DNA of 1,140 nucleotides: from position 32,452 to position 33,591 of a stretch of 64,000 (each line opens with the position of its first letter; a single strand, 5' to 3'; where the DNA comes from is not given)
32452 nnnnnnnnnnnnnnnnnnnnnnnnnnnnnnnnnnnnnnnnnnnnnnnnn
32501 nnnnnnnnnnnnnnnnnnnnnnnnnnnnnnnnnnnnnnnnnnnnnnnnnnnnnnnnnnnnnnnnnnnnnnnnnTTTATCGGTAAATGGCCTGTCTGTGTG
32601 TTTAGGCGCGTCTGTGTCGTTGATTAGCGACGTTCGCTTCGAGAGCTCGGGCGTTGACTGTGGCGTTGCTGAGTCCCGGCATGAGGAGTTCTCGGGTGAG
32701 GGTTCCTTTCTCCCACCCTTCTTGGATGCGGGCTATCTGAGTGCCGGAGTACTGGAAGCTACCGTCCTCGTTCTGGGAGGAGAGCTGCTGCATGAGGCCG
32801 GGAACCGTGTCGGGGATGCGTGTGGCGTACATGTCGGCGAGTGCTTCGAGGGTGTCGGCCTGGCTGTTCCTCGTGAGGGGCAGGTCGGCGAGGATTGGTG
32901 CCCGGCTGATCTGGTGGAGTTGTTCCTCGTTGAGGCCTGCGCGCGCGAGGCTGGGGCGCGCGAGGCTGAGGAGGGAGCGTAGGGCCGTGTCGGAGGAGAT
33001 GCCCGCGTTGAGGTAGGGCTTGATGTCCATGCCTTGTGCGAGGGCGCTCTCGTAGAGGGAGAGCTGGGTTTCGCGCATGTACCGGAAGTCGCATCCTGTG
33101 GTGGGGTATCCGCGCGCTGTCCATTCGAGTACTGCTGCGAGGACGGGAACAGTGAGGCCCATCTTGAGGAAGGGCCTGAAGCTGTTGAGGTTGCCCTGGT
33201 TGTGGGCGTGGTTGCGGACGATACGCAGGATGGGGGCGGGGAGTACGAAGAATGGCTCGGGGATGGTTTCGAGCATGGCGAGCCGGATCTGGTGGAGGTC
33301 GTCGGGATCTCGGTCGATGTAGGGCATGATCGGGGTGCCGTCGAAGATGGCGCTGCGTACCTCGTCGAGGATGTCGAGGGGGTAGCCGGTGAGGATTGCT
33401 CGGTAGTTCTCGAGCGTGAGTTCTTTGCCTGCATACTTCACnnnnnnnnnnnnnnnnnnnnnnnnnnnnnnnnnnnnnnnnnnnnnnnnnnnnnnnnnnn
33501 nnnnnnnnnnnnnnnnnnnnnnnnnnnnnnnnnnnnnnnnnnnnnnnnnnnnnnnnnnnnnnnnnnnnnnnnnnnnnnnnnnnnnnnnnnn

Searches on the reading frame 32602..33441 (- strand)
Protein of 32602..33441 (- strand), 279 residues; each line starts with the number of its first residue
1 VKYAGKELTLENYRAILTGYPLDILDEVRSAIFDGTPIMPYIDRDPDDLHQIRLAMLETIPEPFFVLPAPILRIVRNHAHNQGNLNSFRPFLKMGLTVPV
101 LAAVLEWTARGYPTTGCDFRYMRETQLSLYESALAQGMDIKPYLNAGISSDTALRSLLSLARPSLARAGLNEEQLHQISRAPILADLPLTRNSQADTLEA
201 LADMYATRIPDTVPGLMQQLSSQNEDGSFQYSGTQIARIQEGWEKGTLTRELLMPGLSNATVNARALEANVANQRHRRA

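Call 63: search_protein_families(library=ncbifam, proteins=[window:32602-33441:-], max_evalue=0.01)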
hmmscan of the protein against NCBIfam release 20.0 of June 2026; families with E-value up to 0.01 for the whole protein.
window:32602-33441:- (279 aa): 0 families

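Call 86: find_related_loci(query=A3, collection=genome_contigs, flank=6000)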
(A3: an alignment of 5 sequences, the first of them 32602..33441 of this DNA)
Query A3 (279 aa) in genome_contigs; peptide patterns used: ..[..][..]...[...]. (x = any residue, [..] = any of these).
11 stretches matched a pattern, but none encodes a relative of the query by tblastn (E <= 1e-3).

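Call 89: find_related_loci(query=A3, collection=metagenome_contigs, flank=6000)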
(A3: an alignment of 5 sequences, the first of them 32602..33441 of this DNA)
Query A3 (279 aa) in metagenome_contigs; peptide patterns used: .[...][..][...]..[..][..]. (x = any residue, [..] = any of these).
179 stretches matched a pattern; 39 encode a relative of the query (tblastn E <= 1e-3); 39 distinct loci.
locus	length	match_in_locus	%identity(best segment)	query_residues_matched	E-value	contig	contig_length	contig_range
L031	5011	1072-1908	99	1-279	0e+0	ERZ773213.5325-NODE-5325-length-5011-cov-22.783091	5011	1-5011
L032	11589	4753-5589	99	1-279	0e+0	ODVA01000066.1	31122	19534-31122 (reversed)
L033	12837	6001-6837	99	1-279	0e+0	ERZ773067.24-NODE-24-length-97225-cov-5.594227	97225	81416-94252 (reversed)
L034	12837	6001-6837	99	1-279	0e+0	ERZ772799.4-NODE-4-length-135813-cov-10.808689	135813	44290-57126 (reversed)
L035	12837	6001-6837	98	1-279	0e+0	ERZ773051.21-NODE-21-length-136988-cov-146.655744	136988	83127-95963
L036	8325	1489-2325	98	1-279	0e+0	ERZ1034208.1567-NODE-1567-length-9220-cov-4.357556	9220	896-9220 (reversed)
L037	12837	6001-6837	98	1-279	0e+0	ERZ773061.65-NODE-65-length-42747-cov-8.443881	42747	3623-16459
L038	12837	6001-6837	97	1-279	0e+0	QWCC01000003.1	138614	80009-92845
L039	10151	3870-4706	97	1-279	0e+0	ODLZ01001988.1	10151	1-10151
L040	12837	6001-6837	98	1-279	0e+0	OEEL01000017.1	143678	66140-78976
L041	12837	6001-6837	96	1-279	0e+0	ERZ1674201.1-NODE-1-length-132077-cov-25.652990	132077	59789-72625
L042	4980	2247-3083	97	1-279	0e+0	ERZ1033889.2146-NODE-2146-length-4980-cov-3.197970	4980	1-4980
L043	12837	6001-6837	97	1-279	0e+0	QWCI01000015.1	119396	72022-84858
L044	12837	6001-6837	97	1-279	0e+0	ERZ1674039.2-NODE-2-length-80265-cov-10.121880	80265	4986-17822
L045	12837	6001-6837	97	1-279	0e+0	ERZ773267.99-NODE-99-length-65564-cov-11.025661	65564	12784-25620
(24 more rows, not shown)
